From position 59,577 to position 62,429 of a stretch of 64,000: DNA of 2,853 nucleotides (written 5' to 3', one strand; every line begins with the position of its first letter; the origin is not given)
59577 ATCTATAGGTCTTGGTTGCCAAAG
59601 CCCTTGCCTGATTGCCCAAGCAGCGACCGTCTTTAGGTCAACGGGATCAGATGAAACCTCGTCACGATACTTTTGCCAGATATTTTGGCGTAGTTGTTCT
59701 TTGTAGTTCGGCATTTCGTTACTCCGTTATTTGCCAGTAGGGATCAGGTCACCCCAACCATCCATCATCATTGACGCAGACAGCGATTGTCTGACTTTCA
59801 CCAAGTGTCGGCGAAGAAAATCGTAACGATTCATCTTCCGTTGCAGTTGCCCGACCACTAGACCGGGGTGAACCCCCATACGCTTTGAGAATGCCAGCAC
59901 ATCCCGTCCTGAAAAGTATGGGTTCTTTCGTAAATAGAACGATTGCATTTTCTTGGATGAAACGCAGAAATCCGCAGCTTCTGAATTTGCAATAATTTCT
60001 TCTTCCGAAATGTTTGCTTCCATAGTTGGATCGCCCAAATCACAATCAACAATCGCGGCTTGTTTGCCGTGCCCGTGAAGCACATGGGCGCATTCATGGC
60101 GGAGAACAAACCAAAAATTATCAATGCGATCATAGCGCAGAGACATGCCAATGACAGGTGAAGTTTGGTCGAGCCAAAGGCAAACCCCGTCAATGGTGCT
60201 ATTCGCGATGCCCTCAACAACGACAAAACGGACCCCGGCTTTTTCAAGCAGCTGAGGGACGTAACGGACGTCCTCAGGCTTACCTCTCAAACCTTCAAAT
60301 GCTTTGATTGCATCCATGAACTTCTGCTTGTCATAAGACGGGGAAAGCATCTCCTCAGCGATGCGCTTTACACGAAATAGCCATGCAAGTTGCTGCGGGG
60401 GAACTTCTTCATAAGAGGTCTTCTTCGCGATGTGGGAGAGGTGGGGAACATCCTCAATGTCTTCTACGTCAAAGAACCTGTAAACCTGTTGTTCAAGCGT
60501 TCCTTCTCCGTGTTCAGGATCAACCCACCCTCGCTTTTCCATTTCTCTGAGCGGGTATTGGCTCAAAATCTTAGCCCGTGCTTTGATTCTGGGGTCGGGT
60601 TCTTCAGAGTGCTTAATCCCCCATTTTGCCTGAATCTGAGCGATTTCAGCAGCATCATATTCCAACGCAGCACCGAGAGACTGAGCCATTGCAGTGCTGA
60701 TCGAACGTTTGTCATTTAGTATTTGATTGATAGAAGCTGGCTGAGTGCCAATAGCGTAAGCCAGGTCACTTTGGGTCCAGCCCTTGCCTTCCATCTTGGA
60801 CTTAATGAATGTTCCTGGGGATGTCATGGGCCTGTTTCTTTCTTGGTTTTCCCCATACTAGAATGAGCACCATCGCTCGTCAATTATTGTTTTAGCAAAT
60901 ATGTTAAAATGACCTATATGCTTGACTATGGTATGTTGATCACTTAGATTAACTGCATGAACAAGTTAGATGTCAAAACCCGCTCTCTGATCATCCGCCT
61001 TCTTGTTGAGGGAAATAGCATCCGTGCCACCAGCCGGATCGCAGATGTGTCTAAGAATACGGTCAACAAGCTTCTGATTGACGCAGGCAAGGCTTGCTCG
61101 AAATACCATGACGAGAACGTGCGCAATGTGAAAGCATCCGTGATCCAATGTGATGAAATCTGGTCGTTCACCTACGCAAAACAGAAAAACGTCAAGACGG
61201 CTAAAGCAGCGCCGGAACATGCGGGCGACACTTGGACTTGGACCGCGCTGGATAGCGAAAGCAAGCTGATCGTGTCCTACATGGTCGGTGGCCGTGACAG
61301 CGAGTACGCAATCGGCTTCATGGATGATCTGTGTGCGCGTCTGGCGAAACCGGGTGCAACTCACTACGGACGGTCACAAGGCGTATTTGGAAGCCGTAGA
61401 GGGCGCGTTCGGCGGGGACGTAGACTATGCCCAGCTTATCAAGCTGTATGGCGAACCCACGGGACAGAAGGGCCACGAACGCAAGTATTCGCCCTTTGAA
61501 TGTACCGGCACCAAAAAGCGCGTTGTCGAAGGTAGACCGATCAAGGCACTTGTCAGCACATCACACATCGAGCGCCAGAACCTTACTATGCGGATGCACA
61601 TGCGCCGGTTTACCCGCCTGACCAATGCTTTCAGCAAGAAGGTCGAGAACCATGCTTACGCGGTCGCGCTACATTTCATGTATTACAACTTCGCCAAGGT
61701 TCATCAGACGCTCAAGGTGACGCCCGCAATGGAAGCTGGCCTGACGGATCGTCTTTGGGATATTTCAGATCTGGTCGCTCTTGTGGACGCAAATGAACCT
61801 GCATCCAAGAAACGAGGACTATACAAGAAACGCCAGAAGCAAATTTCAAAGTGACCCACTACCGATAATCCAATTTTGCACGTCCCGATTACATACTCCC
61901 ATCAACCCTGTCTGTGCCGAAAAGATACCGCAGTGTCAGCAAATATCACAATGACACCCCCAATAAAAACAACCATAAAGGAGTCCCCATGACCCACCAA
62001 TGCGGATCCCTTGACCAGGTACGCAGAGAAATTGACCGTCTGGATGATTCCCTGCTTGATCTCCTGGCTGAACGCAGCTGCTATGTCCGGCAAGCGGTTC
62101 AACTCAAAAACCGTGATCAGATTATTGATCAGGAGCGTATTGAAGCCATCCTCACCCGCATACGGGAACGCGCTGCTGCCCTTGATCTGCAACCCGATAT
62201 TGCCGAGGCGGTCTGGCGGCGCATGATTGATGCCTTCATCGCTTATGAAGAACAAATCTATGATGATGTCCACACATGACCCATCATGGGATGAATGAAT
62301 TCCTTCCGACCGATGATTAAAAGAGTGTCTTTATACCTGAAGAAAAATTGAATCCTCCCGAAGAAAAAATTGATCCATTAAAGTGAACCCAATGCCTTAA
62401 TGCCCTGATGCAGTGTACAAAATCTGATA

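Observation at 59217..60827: A two-gene module, HTH-ImmA/IrrE metallopeptidase plus an unknown 165-aa protein, as a candidate uncharacterised toxin-antitoxin or defence-like system on a mobile element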

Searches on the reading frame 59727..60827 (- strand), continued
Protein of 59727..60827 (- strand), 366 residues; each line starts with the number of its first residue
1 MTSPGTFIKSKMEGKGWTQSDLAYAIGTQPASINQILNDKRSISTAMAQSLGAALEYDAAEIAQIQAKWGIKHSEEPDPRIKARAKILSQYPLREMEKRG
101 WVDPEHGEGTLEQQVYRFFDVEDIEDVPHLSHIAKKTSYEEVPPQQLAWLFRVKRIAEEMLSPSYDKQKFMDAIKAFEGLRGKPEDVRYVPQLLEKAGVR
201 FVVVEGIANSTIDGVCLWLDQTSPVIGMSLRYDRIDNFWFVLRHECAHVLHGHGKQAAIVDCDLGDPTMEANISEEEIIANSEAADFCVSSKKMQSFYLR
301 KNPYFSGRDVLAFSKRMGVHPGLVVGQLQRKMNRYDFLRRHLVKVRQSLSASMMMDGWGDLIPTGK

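Call 91: get_annotated_region(hit=H24, flank=2500)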
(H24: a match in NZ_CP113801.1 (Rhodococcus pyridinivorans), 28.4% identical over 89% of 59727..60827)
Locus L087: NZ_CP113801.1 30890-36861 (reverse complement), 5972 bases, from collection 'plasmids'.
description: Rhodococcus pyridinivorans strain P23 plasmid pC, complete sequence
organism: Rhodococcus pyridinivorans (NCBI taxid 103816)
taxonomy: Bacteria; Actinomycetota; Actinomycetes; Mycobacteriales; Nocardiaceae; Rhodococcus; Rhodococcus pyridinivorans
host: -; source: sediment; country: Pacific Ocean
typing (MOB-suite, as given by PLSDB): conjugative; relaxase MOBF; mating-pair formation MPF_T
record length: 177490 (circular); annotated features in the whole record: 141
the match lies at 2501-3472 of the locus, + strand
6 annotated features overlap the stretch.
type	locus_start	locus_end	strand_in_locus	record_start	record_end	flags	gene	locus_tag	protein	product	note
CDS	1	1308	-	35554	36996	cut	-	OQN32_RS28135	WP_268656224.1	ThiF family adenylyltransferase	-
CDS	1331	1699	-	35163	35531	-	-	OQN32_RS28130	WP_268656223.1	hypothetical protein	-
CDS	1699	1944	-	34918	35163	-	-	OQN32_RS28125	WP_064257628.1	multiubiquitin domain-containing protein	-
CDS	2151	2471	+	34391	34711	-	-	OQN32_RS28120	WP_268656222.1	type II toxin-antitoxin system RelE/ParE family toxin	-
CDS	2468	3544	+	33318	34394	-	-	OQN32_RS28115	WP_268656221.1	HigA family addiction module antitoxin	-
CDS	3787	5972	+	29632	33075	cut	-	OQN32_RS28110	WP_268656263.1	helicase-related protein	-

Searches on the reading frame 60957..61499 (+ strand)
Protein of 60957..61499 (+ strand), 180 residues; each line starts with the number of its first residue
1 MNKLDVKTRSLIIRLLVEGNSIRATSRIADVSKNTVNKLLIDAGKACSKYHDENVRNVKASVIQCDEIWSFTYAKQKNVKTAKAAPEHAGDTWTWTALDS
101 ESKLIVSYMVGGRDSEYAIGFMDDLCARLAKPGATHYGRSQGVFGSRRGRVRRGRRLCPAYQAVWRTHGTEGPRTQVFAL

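Call 3: search_protein_families(library=pfam, proteins=[window:60957-61499:+], max_evalue=1)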
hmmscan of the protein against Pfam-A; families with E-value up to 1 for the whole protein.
window:60957-61499:+ (180 aa): 5 families
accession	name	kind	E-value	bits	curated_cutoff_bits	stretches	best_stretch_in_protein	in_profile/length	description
PF13384.12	HTH_23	-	0.0027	17.9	24.6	1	4-39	2-37/50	Homeodomain-like domain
PF13542.12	HTH_Tnp_ISL3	-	0.0043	16.9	27.4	1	11-39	19-46/51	Helix-turn-helix domain of transposase family ISL3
PF13936.12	HTH_38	-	0.011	15.9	27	1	3-39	4-40/44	Helix-turn-helix domain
PF02796.21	HTH_7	-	0.044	14.4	23.8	1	11-38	13-40/45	Helix-turn-helix domain of resolvase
PF00665.32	rve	-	0.099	13.3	32.6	1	89-139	21-74/102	Integrase core domain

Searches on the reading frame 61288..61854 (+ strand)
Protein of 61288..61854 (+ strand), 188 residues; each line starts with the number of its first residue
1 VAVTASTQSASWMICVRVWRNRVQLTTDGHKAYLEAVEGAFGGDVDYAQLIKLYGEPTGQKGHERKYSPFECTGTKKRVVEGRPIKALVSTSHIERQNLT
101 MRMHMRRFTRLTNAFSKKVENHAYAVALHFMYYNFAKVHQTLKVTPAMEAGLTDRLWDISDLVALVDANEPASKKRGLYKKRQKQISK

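Call 3: search_protein_families(library=pfam, proteins=[window:61288-61854:+], max_evalue=1)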
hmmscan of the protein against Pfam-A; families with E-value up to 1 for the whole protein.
window:61288-61854:+ (188 aa): 1 family
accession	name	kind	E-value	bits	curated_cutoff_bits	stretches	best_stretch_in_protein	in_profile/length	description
PF03400.19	DDE_Tnp_IS1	-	2.9e-06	28.1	24.1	1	79-127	74-122/131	IS1 transposase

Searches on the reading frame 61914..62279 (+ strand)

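Call 3: search_protein_families(library=pfam, proteins=[window:61914-62279:+], max_evalue=1)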
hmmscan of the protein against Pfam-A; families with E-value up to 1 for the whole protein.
window:61914-62279:+ (121 aa): 2 families
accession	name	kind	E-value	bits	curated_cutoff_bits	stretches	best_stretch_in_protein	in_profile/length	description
PF01817.26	CM_2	-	4.3e-17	62.5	27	1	36-113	1-80/80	Chorismate mutase type II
PF09402.16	MSC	-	0.14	12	29.7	1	11-116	72-176/337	Man1-Src1p-C-terminal domain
